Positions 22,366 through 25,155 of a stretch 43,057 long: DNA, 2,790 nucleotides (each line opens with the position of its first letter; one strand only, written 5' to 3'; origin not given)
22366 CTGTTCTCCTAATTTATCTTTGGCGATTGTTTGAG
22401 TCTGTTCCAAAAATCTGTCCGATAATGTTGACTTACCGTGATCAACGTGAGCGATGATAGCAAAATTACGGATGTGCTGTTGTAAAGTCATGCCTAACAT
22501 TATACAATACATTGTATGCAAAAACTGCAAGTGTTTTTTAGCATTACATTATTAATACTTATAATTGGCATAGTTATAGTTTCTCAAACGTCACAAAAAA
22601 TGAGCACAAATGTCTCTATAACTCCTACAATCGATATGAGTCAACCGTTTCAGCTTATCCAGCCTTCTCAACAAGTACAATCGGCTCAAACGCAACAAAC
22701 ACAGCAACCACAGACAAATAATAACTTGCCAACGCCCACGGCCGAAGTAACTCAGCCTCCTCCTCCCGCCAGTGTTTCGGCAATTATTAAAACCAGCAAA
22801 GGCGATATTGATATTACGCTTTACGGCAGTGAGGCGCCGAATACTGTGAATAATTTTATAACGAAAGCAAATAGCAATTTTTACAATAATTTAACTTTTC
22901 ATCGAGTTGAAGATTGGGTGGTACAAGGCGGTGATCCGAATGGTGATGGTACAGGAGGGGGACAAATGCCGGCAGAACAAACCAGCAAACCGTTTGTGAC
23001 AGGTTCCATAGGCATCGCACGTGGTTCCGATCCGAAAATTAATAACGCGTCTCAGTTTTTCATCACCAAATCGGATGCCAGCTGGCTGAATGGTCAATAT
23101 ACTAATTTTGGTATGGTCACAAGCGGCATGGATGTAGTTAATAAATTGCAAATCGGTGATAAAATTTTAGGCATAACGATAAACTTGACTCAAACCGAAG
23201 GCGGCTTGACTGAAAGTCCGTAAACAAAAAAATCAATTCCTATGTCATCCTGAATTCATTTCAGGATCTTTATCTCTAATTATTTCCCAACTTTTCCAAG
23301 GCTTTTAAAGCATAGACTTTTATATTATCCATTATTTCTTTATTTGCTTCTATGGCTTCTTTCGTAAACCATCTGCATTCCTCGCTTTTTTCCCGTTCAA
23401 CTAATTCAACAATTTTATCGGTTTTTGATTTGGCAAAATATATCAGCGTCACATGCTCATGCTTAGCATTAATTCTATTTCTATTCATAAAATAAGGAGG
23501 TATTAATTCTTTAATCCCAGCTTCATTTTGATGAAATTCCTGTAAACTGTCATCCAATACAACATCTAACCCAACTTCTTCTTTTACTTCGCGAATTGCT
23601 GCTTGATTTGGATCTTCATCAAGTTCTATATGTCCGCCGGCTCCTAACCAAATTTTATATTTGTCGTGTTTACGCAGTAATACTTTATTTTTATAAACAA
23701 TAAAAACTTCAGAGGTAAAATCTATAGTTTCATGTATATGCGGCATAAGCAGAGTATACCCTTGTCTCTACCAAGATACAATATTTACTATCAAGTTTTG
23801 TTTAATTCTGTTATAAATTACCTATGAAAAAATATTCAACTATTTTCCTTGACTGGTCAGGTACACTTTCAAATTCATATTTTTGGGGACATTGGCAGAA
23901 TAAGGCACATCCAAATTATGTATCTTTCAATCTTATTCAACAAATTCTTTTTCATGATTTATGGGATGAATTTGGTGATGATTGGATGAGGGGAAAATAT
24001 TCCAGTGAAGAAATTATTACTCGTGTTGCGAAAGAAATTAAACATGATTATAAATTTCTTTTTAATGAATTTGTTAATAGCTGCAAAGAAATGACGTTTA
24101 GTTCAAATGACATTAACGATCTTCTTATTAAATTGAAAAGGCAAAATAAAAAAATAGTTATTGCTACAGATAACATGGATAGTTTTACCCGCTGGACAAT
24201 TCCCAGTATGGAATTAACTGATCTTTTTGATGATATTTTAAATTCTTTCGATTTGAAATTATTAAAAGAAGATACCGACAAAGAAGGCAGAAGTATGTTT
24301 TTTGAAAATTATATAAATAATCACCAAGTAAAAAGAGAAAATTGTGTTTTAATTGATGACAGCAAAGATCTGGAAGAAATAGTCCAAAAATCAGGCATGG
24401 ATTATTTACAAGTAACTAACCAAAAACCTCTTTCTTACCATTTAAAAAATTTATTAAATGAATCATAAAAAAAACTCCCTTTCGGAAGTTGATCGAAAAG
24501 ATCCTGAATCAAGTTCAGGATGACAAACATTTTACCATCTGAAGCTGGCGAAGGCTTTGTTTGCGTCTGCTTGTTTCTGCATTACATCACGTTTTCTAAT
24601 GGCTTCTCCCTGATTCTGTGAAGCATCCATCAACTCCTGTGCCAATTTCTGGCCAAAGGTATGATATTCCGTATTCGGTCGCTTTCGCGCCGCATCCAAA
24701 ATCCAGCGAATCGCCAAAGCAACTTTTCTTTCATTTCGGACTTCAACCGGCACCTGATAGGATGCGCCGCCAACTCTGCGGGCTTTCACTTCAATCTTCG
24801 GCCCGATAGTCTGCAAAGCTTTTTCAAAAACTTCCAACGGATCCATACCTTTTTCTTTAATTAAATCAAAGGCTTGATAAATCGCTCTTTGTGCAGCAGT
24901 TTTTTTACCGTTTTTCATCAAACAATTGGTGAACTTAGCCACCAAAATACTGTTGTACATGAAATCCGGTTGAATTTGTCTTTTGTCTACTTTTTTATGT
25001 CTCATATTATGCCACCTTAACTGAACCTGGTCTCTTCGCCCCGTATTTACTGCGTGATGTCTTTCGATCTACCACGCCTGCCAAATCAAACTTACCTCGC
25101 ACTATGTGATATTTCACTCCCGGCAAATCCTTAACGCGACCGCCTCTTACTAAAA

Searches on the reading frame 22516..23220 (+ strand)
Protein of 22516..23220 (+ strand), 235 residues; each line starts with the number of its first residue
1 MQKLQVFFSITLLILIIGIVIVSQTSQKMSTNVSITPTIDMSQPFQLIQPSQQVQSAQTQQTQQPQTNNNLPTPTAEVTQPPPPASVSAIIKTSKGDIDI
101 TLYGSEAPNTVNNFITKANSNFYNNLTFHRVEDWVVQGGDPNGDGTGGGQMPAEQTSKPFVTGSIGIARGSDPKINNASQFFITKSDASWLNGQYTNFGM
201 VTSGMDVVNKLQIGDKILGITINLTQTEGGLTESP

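Call 16: search_protein_families(library=pfam, proteins=[window:22516-23220:+], max_evalue=0.001)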
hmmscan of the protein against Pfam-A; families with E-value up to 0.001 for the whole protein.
window:22516-23220:+ (235 aa): 1 family
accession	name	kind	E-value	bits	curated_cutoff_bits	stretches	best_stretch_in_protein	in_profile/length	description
PF00160.26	Pro_isomerase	-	3e-34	119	21.7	1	91-214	4-140/159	Cyclophilin type peptidyl-prolyl cis-trans isomerase/CLD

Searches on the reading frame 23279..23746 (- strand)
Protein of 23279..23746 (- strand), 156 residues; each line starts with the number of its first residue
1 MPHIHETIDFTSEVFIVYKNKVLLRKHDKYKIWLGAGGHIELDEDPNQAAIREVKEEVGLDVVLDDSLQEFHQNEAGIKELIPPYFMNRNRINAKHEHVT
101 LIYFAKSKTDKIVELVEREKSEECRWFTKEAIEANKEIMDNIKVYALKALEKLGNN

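Call 17: search_protein_families(library=pfam, proteins=[window:23279-23746:-], max_evalue=0.001)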
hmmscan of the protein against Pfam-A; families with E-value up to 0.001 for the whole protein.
window:23279-23746:- (156 aa): 1 family
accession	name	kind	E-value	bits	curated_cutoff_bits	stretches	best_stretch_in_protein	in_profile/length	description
PF00293.34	NUDIX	-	2.6e-14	53.8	21.1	1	17-142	10-128/134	NUDIX domain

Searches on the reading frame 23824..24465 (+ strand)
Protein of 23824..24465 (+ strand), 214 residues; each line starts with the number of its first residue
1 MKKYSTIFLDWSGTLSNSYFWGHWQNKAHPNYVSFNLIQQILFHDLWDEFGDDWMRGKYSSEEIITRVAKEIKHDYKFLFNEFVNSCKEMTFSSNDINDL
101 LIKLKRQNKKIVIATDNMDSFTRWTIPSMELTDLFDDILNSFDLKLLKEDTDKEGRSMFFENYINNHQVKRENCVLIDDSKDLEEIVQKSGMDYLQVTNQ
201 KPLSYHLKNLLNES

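Call 16: search_protein_families(library=pfam, proteins=[window:23824-24465:+], max_evalue=0.001)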
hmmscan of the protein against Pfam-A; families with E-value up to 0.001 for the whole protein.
window:23824-24465:+ (214 aa): 2 families
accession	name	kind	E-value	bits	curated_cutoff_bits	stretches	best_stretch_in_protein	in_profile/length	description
PF13419.12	HAD_2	-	1.1e-08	35.8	23.8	1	60-195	44-176/178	Haloacid dehalogenase-like hydrolase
PF00702.32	Hydrolase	-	2.4e-06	28.5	26.4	1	5-180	2-180/191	haloacid dehalogenase-like hydrolase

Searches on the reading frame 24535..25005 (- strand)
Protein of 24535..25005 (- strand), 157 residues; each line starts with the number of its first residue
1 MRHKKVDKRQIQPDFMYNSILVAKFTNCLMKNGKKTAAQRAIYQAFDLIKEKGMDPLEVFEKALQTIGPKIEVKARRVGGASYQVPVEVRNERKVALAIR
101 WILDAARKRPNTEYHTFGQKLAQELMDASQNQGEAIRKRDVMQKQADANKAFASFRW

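Call 17: search_protein_families(library=pfam, proteins=[window:24535-25005:-], max_evalue=0.001)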
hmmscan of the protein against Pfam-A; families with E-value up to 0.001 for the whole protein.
window:24535-25005:- (157 aa): 1 family
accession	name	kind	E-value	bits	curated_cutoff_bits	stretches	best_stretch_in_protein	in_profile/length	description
PF00177.27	Ribosomal_S7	-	6.6e-55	185.2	24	1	1-150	1-148/148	Ribosomal protein S7p/S5e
